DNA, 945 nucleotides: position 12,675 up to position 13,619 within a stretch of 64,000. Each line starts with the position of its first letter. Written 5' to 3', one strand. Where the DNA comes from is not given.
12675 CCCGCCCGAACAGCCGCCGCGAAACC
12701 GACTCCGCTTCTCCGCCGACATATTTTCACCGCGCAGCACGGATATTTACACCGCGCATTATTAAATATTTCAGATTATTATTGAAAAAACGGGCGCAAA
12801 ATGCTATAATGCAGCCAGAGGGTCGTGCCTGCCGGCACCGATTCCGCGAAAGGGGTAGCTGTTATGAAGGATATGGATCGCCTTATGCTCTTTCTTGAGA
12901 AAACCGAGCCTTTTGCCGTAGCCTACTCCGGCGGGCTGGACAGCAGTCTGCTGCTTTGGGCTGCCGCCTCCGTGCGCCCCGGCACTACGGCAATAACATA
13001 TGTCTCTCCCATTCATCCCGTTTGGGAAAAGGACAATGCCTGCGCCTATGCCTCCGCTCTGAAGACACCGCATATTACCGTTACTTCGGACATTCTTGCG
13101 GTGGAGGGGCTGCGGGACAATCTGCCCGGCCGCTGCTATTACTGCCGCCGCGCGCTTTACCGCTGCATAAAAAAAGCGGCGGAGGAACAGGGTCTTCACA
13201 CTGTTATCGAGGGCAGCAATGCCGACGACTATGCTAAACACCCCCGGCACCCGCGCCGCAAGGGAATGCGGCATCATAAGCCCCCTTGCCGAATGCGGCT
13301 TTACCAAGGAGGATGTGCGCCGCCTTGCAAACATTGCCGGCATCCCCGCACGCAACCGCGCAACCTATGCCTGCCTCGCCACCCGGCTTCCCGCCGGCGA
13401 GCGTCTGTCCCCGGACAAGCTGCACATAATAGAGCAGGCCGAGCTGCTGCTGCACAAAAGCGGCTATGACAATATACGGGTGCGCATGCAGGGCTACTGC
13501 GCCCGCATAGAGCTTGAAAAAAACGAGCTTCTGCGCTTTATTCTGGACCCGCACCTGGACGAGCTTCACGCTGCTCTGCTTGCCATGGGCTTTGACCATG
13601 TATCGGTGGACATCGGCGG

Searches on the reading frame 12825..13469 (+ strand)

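Call 22: search_protein_families(library=pfam, proteins=[window:12825-13469:+], max_evalue=0.001)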
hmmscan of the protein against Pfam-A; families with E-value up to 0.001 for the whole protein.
window:12825-13469:+ (214 aa): 2 families
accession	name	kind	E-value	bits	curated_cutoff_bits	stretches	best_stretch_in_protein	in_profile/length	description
PF00733.27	Asn_synthase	-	8.3e-05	22.8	21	1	26-135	16-130/354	Asparagine synthase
PF01171.26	ATP_bind_3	-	0.00014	22.1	27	1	30-137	2-110/182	PP-loop family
